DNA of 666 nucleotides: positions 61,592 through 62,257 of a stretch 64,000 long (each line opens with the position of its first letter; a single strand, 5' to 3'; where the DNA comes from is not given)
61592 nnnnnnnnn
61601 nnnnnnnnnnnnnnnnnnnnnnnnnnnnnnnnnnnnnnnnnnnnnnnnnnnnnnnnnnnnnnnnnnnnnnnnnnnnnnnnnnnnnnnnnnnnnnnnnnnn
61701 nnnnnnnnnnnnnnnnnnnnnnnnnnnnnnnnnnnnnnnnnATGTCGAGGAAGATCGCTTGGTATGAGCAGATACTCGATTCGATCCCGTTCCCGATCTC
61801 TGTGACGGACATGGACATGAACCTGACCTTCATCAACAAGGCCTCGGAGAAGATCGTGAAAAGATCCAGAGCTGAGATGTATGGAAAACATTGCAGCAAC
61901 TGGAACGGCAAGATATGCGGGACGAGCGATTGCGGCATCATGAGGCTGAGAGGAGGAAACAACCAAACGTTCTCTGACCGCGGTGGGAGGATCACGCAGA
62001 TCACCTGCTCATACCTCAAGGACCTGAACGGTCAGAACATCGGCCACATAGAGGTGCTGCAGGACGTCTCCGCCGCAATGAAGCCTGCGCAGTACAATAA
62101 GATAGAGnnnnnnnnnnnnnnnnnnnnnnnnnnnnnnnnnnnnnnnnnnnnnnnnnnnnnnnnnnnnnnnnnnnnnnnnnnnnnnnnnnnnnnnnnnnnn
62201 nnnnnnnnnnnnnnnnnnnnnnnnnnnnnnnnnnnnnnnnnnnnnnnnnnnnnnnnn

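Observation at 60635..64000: Long MCP gene missing from the ORF track: soluble four-PAS chemoreceptor with a recurring C-x7/8-C-x4-C triad in three PAS modules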

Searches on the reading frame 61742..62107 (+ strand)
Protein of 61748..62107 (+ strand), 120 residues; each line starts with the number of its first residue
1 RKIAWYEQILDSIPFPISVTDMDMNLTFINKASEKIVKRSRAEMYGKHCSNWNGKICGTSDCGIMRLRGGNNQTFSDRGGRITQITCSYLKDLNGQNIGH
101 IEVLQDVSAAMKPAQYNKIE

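Call 12: search_solved_structures(query=window:61748-62107:+, max_evalue=1, show_alignments=3)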
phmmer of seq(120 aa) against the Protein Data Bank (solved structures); distinct sequences matched with E-value up to 1: 4.
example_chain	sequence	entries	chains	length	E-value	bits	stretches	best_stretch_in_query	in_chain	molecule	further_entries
2gj3_A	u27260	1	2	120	0.14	15.5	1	6-50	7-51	Nitrogen fixation regulatory protein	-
4r38_A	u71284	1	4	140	0.44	14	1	12-55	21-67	Blue-light-activated histidine kinase 2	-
4hi4_A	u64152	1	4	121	0.82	13.1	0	8-58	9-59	Aerotaxis transducer Aer2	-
4r3a_A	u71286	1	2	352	0.87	13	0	12-55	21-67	Blue-light-activated histidine kinase 2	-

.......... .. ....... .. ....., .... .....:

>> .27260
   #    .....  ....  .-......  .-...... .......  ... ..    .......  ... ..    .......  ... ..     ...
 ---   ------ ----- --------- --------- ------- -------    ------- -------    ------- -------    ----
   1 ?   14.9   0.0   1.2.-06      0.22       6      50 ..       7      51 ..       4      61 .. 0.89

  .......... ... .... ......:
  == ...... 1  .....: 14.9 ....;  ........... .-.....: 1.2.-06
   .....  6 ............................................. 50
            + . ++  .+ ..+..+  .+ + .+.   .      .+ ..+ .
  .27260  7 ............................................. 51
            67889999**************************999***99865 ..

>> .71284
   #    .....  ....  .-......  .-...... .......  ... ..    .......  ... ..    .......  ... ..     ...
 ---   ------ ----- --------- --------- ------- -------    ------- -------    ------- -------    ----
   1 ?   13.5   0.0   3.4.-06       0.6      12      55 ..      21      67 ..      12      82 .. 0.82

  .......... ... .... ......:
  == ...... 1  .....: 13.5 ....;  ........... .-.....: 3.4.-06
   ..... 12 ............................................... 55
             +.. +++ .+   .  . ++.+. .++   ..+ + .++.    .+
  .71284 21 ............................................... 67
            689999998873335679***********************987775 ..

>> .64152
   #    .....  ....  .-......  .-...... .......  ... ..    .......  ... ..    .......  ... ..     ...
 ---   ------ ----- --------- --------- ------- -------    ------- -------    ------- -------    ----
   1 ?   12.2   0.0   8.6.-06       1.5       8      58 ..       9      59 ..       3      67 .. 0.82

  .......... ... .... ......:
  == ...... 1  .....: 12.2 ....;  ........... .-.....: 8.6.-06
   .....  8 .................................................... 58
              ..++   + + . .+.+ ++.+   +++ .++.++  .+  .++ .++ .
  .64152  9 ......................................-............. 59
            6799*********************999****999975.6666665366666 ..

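Call 24: find_homologous_proteins(query=window:61748-62095:+, max_evalue=0.001)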
Query seq(116 aa) (116 aa): 2 proteins with E <= 0.001 among 2 candidates.
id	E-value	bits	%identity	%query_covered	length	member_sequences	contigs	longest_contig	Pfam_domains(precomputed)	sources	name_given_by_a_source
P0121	1.1e-19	89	63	53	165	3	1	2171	PF00989.32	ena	-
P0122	5.4e-18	83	61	57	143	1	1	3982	PF00989.32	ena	-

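Call 27: find_homologous_proteins(query=A1, max_evalue=0.00001)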
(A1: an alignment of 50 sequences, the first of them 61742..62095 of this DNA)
Query A1 (50 sequences) (118 aa, profile of the alignment): 1 proteins with E <= 0.00001 among 478 candidates.
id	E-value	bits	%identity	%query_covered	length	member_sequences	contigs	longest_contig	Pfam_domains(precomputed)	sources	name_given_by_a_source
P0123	7.1e-27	111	21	79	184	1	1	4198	PF13426.14,PF08448.17,PF18947.6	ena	-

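Call 32: find_related_loci(query=A2, collection=genome_contigs, flank=4000)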
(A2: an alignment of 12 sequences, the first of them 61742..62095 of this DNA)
Query A2 (118 aa) in genome_contigs; peptide patterns used: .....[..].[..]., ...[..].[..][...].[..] (x = any residue, [..] = any of these).
378 stretches matched a pattern; 336 encode a relative of the query (tblastn E <= 1e-3); the best 80 are kept; 79 distinct loci.
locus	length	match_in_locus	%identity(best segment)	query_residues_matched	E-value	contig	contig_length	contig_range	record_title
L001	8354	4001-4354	77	1-118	2e-66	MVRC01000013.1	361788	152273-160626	MAG: Methanomassiliicoccales archaeon PtaU1.Bin124 A4E32_contig000013, whole genome shotgun sequence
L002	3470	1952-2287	67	7-118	2e-54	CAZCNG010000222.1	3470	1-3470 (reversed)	MAG TPA_asm: uncultured Methanomassiliicoccaceae archaeon isolate SRP142039_co1_156 genome assembly, contig: NODE_37757_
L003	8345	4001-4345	61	4-118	2e-48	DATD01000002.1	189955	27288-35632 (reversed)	MAG TPA_asm: Methanomassiliicoccus sp. UBA345 UBA345_contig_1689, whole genome shotgun sequence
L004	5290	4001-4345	59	4-117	1e-47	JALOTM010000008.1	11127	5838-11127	MAG: Methanomassiliicoccales archaeon isolate Prado233 scaffold_9750, whole genome shotgun sequence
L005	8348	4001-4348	56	3-118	2e-46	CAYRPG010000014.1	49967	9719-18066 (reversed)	MAG TPA_asm: uncultured Methanomassiliicoccus sp. isolate SRP216815_co1_24 genome assembly, contig: NODE_741_length_4996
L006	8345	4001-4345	56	4-118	1e-45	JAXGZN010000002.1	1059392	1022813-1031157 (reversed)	MAG: Methanomassiliicoccaceae archaeon isolate AnMBR.bin538 bin538_2, whole genome shotgun sequence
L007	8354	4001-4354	58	1-118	2e-47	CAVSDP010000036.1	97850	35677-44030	MAG: Methanomassiliicoccaceae archaeon isolate MFD02138.bin.2.15 genome assembly, contig: contig_2638, whole genome shot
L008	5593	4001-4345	57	4-118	3e-45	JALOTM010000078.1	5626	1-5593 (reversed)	MAG: Methanomassiliicoccales archaeon isolate Prado233 scaffold_35160, whole genome shotgun sequence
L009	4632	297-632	56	7-118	2e-44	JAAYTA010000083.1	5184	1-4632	MAG: Methanobacteriota archaeon isolate AS23ysBPME_60 180823_AS23, whole genome shotgun sequence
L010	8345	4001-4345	53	4-118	6e-44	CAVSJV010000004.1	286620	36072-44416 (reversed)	MAG: Methanomassiliicoccaceae archaeon isolate MFD02416.bin.2.149 genome assembly, contig: contig_74716, whole genome sh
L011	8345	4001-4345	53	4-118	9e-44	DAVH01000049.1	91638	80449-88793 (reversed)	MAG TPA_asm: Methanomassiliicoccus sp. UBA6 UBA6_contig_150, whole genome shotgun sequence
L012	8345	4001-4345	51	4-118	2e-42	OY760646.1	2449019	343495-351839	MAG: Methanomassiliicoccaceae archaeon isolate 2dded12f-1c8b-4e4a-b374-f87b1937d54c genome assembly, chromosome: 1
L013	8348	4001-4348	54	4-118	4e-42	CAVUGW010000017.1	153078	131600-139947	MAG: Methanomassiliicoccaceae archaeon isolate MFD02138.bin.2.5 genome assembly, contig: contig_14707, whole genome shot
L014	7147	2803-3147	51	4-118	5e-42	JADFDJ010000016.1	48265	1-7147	MAG: Methanomassiliicoccus sp. isolate QR_Bin.16 NODE_16_length_48265_cov_45.2836, whole genome shotgun sequence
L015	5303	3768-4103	54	7-118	1e-41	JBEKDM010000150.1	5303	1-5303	MAG: Methanomassiliicoccales archaeon isolate SPRUCE 183 SPRUCE_183_151, whole genome shotgun sequence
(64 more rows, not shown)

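Call 34: predict_structure(alignment_id=A1)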
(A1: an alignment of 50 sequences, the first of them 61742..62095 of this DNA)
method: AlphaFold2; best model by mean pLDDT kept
length: 118 residues; sequences in the alignment: 50
mean_pLDDT: 95.0   pTM: 0.85
mean pLDDT of the five models: 95.0, 94.5, 94.4, 94.4, 94.0
residues with pLDDT >= 90: 106; 70-90: 9; 50-70: 3; < 50: 0
segments of 3 or more residues with pLDDT < 50: none
pLDDT, mean of each block of 10 residues (from residue 1): 90 98 98 97 98 94 98 96 95 98 98 78
secondary structure, 60 per line:
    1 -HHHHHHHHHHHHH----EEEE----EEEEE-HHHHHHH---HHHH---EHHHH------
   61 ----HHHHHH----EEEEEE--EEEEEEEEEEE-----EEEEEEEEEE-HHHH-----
elements in order: H2-14 E19-22 E27-31 H33-39 H43-46 H51-54 H65-70 E75-80 E83-93 E99-108 H110-113

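Call 35: search_protein_representatives(alignment_id=A1)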
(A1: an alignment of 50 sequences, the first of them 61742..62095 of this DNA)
Query: 50 sequences, 121 profile positions. Proteins with E-value up to 0.001 (for the whole library): 138758; up to 1e-10: 36873; up to 1e-30: 1862. The best 150 are listed.
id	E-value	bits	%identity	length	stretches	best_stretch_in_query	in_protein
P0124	2.2e-233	776.4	-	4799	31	5-118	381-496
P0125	2.5e-200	669.7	-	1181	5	3-119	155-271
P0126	4.4e-191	639.8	-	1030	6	5-119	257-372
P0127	1.3e-155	525.3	-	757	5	4-120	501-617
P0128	5.5e-144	487.8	-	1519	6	5-119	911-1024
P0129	1.6e-134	457.2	-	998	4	6-118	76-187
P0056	2.3e-123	421.2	-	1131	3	6-120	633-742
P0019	4.9e-121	413.7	-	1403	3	3-120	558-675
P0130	9.1e-115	393.5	-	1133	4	5-120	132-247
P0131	1.4e-113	389.6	-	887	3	3-119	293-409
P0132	6.0e-113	387.6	-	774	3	2-119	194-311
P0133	5.0e-111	381.4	-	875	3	3-119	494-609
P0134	9.4e-108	370.8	-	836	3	5-119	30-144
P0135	1.3e-106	367.2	-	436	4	3-119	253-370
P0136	2.7e-106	366.1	-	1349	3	4-120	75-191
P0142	4.0e-99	343.0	-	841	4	5-119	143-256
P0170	1.7e-75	266.7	-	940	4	5-118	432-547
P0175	1.5e-74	263.6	-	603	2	6-119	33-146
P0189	1.3e-71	254.2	-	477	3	4-118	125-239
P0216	8.9e-68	241.8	-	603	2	4-118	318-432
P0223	4.1e-67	239.7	-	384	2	5-120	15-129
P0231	5.1e-66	236.1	-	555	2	5-120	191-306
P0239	3.2e-65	233.5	-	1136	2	5-120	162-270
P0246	7.7e-65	232.3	-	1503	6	7-120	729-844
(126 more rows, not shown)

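Call 39: fold_search(model_id=the predicted structure, library=pdb)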
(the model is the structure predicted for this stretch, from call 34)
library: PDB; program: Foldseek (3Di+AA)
matches with E <= 10: 1206; with E <= 0.001: 364
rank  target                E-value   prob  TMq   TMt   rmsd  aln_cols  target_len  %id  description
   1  9a5d_A                2.0e-07  1.00  0.66  0.15   3.7       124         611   13  Integrative model of WALK-YYCH by crosslinking MS and deep learning (released 2024-09-18)
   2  2gj3_A                4.4e-07  1.00  0.63  0.63   4.4       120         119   18  Crystal structure of the FAD-containing PAS domain of the protein NifL from Azotobacter vinelandii. (released 2007-03-06)
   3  2gj3_B                8.2e-07  1.00  0.66  0.66   3.8       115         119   20  Crystal structure of the FAD-containing PAS domain of the protein NifL from Azotobacter vinelandii. (released 2007-03-06)
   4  9qq6_A                8.2e-07  1.00  0.65  0.18   3.9       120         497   19  Structure of the Azotobacter vinelandii NifL-NifA complex (released 2025-06-18)
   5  6hmj_C                1.7e-06  1.00  0.67  0.26   3.9       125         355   16  Structure of an RNA-binding Light-Oxygen-Voltage Receptor (released 2019-08-28)
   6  9bgv_A                1.9e-06  1.00  0.67  0.12   4.3       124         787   11  DosP R97A straight form (released 2024-11-20)
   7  6hmj_A                2.2e-06  1.00  0.69  0.26   4.0       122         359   16  Structure of an RNA-binding Light-Oxygen-Voltage Receptor (released 2019-08-28)
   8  6ph2_A                2.4e-06  1.00  0.67  0.64   3.8       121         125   13  Complete LOV domain from the LOV-HK sensory protein from Brucella abortus (mutant C69S, construct 15-155) (released 2020-12-30)
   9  9vf7_C                2.7e-06  1.00  0.67  0.59   4.0       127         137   16  Structure of Meiothermus ruber Mrub_1259 LOV domain with N- and C-terminal alpha helices (MrLOVe) (released 2025-06-25)
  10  4mn6_A                2.9e-06  1.00  0.56  0.67   3.8       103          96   18  Crystal structure of truncated PAS domain from S. aureus YycG (released 2014-09-10)
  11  6hmj_D                3.1e-06  1.00  0.67  0.26   4.1       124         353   17  Structure of an RNA-binding Light-Oxygen-Voltage Receptor (released 2019-08-28)
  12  8a33                  3.1e-06  1.00  0.64  0.58   4.1       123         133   18  Crystal structure of PpSB1-LOV-K117E mutant (light state) (released 2023-07-05)
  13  6ph2_D                3.3e-06  1.00  0.66  0.64   3.8       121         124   13  Complete LOV domain from the LOV-HK sensory protein from Brucella abortus (mutant C69S, construct 15-155) (released 2020-12-30)
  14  8a3u                  3.3e-06  1.00  0.64  0.25   4.4       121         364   15  Crystal structure of a chimeric LOV-Histidine kinase SB2F1 (symmetrical variant, trigonal form with short c-axis) (released 2023-12-20)
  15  6ph2_C                3.5e-06  1.00  0.65  0.63   3.8       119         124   13  Complete LOV domain from the LOV-HK sensory protein from Brucella abortus (mutant C69S, construct 15-155) (released 2020-12-30)
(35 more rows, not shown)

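Call 41: search_protein_families(library=pfam, proteins=[window:61742-62095:+], max_evalue=0.01)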
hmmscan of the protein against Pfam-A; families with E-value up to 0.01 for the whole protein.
window:61742-62095:+ (118 aa): 4 families
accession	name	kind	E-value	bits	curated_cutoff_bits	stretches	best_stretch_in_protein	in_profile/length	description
PF08448.16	PAS_4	-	1.3e-09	38.7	23.1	1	12-111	1-107/110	PAS fold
PF13426.13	PAS_9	-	9.2e-05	23.1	27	1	18-110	3-102/103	PAS domain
PF00989.32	PAS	-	0.00012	22.5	22.6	1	8-50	3-45/113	PAS fold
PF13188.13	PAS_8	-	0.00026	21.2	21.8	1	8-40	3-35/65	PAS domain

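Call 53: search_protein_families(library=pfam, proteins=[P0142, P0175, P0239, P0246, P0170, P0223, P0189, P0231, P0133, P0216], max_evalue=0.0001)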
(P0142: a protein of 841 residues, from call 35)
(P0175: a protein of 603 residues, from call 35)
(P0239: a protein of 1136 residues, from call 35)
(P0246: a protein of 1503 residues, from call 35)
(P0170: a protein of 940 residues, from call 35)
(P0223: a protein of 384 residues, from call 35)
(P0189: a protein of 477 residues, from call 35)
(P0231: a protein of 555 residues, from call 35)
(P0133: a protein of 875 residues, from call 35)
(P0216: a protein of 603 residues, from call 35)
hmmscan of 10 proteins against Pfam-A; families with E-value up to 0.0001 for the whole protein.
P0142 (841 aa): 5 families
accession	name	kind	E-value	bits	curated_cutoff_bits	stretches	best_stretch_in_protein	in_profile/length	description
PF08448.16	PAS_4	-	4.2e-13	49.9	23.1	0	146-174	1-29/110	PAS fold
PF18947.5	HAMP_2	-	8.6e-12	45.3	24.3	0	339-359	1-21/67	HAMP domain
PF00989.32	PAS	-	5.3e-11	43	22.6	0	142-172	3-33/113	PAS fold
PF13188.13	PAS_8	-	2.8e-08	33.8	21.8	0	142-174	3-35/65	PAS domain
PF00672.30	HAMP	-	8.3e-05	23.3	25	0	693-721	10-38/53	HAMP domain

P0175 (603 aa): 6 families
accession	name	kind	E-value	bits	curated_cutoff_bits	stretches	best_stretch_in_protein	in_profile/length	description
PF08448.16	PAS_4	-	5.1e-37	126.9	23.1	2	35-143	1-109/110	PAS fold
PF18947.5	HAMP_2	-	5.3e-24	84.4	24.3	1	290-354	1-65/67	HAMP domain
PF13426.13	PAS_9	-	4.6e-23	81.9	27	2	41-141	3-103/103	PAS domain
PF00989.32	PAS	-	6.9e-19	68.4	22.6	2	35-133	7-107/113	PAS fold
PF13596.12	PAS_10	-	1.1e-09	39.4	22.1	0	35-140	5-106/106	PAS domain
PF13188.13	PAS_8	-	4.8e-08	33.1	21.8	0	35-73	7-42/65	PAS domain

P0239 (1136 aa): 9 families
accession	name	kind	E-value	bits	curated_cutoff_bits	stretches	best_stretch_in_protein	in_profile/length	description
PF02518.31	HATPase_c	-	6.4e-30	104.3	26.4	1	658-774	1-110/111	Histidine kinase-, DNA gyrase B-, and HSP90-like ATPase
PF13426.13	PAS_9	-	6.9e-24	84.5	27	1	169-264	1-103/103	PAS domain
PF00989.32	PAS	-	8.7e-24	84.2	22.6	1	163-204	5-46/113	PAS fold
PF00072.30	Response_reg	-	1e-20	74.4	30.2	1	815-925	1-110/111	Response regulator receiver domain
PF08447.18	PAS_3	-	1.1e-20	74.2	25.6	1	430-518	4-88/89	PAS fold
PF08448.16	PAS_4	-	8.6e-20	71.5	23.1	2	165-264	1-107/110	PAS fold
PF00512.31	HisKA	-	5e-19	68.6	26.9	1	545-610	1-65/66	His Kinase A (phospho-acceptor) domain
PF13188.13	PAS_8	-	3.8e-13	49.3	21.8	1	161-199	3-38/65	PAS domain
PF01627.28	Hpt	-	2e-05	25.1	24.6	1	965-1043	2-73/84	Hpt domain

P0246 (1503 aa): 12 families
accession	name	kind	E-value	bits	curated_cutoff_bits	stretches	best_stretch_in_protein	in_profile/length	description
PF06745.19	ATPase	-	1e-104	349.4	26.6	2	105-325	3-229/231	KaiC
PF13426.13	PAS_9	-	1.5e-81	269.8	27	6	608-711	1-103/103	PAS domain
PF08448.16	PAS_4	-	2.4e-71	237.4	23.1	6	730-838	1-107/110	PAS fold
PF00989.32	PAS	-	1.5e-56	189.7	22.6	5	601-709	4-113/113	PAS fold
PF08447.18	PAS_3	-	2.8e-31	108.1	25.6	2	874-959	2-88/89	PAS fold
PF13188.13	PAS_8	-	3.1e-28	97.1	21.8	1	602-639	5-39/65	PAS domain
PF13481.12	AAA_25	-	9.3e-15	55.2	27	2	334-488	10-186/195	AAA domain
PF13596.12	PAS_10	-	1.7e-10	41.9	22.1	0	1136-1242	4-105/106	PAS domain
PF14417.12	MEDS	-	2e-08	34.7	29.8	0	144-216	23-96/161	MEDS: MEthanogen/methylotroph, DcmR Sensory domain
PF00154.27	RecA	-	6.1e-08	32.9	27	0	333-460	27-143/262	recA bacterial DNA recombination protein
PF00270.35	DEAD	-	2.1e-05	24.7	26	0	356-451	13-77/167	DEAD/DEAH box helicase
PF07088.17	GvpD_P-loop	-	6.2e-05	23.4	24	0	121-282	10-171/189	GvpD gas vesicle protein, P-loop domain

P0170 (940 aa): 6 families
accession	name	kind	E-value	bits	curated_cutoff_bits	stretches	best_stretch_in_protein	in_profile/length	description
PF18947.5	HAMP_2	-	1.9e-43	146.7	24.3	3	744-807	3-66/67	HAMP domain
PF08448.16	PAS_4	-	3.3e-34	117.9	23.1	3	555-654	1-107/110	PAS fold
PF00989.32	PAS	-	1.8e-22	79.9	22.6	2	14-112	3-96/113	PAS fold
PF13426.13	PAS_9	-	7.6e-22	78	27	2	559-654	1-103/103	PAS domain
PF13188.13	PAS_8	-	1.4e-16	60.1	21.8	0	550-601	2-50/65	PAS domain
PF00672.30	HAMP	-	2.4e-06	28.2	25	0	253-290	14-50/53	HAMP domain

P0223 (384 aa): 8 families
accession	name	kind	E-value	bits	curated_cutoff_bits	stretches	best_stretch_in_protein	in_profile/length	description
PF08448.16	PAS_4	-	2.4e-33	115.1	23.1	2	18-125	1-109/110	PAS fold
PF13426.13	PAS_9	-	3.1e-29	101.7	27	2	24-123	3-103/103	PAS domain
PF00989.32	PAS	-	5.6e-23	81.5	22.6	2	15-120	4-112/113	PAS fold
PF01740.26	STAS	-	3.1e-15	56.3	22.6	1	266-368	2-103/106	STAS domain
PF13188.13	PAS_8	-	3.8e-13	49.2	21.8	2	15-60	4-49/65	PAS domain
PF08447.18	PAS_3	-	2.5e-07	31.3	25.6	1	35-112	2-83/89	PAS fold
PF13466.11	STAS_2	-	2.3e-05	24.9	29.2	1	281-358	5-80/80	STAS domain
PF12282.15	GAF_PdtaS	-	9.4e-05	22.8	23.7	0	72-136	80-143/145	Histidine kinase PdtaS, GAF domain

P0189 (477 aa): 5 families
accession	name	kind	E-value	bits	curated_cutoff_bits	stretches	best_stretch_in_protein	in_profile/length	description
PF08448.16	PAS_4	-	4.8e-29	101.2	23.1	2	129-237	1-109/110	PAS fold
PF13426.13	PAS_9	-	1.3e-23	83.6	27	2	135-234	3-102/103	PAS domain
PF00989.32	PAS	-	3.2e-22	79.1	22.6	2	12-116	5-110/113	PAS fold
PF13188.13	PAS_8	-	1.1e-16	60.4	21.8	0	127-165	5-40/65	PAS domain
PF13596.12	PAS_10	-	2.7e-11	44.5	22.1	0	128-233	4-105/106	PAS domain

P0231 (555 aa): 8 families
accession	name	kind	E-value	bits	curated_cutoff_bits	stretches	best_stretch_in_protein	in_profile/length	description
PF08448.16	PAS_4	-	6.6e-34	116.9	23.1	2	73-182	1-110/110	PAS fold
PF13426.13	PAS_9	-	6.2e-18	65.4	27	2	199-300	2-103/103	PAS domain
PF00989.32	PAS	-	1.7e-17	63.9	22.6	1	67-171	1-107/113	PAS fold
PF13185.12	GAF_2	-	3.8e-11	43.8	28.6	1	329-465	2-135/136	GAF domain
PF01590.32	GAF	-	1.2e-08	36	22.4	1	330-465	1-133/133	GAF domain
PF13188.13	PAS_8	-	1.6e-07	31.4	21.8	0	191-229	4-44/65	PAS domain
PF13596.12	PAS_10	-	1.1e-06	29.6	22.1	0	71-177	3-105/106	PAS domain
PF24820.1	Diguanyl_cycl_sensor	-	1.7e-05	25.1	28.1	0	75-124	4-52/109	Diguanylate cyclase-like sensor domain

P0133 (875 aa): 9 families
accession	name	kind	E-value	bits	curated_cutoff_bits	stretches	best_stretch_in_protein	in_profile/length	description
PF08448.16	PAS_4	-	1.9e-43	147.6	23.1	3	379-486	1-109/110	PAS fold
PF13426.13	PAS_9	-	4.2e-37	127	27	3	624-723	2-102/103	PAS domain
PF00989.32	PAS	-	1.7e-22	80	22.6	2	497-596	5-107/113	PAS fold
PF00672.30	HAMP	-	2.4e-17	63.4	25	1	315-366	1-52/53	HAMP domain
PF13188.13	PAS_8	-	4.7e-16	58.5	21.8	0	619-670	7-55/65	PAS domain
PF13596.12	PAS_10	-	6.5e-15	56.1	22.1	0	499-603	5-106/106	PAS domain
PF12729.13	4HB_MCP_1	-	3.4e-08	33.7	27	1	2-92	1-96/181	Four helix bundle sensory module for signal transduction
PF24820.1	Diguanyl_cycl_sensor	-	2.6e-07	31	28.1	0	502-540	5-43/109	Diguanylate cyclase-like sensor domain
PF25489.1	At5g54830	-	5.7e-05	23.5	27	0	374-405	26-57/126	At5g54830-like domain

P0216 (603 aa): 8 families
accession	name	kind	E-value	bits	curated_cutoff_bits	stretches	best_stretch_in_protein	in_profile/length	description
PF17200.10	sCache_2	-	2.5e-37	128.6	25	1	41-194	1-152/155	Single Cache domain 2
PF08269.17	dCache_2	-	4.2e-36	125.1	26.5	1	38-193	39-192/298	Cache domain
PF08448.16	PAS_4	-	9.8e-32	109.9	23.1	2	323-431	2-110/110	PAS fold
PF18947.5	HAMP_2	-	4.1e-28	97.6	24.3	1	255-314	5-64/67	HAMP domain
PF13426.13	PAS_9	-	1.1e-17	64.6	27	1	327-428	2-103/103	PAS domain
PF00989.32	PAS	-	2.2e-16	60.3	22.6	1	322-423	7-110/113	PAS fold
PF17201.10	Cache_3-Cache_2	-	7e-10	39.1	27.7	1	84-193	194-295/299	Cache 3/Cache 2 fusion domain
PF13188.13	PAS_8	-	1.4e-05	25.3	21.8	0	443-487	7-48/65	PAS domain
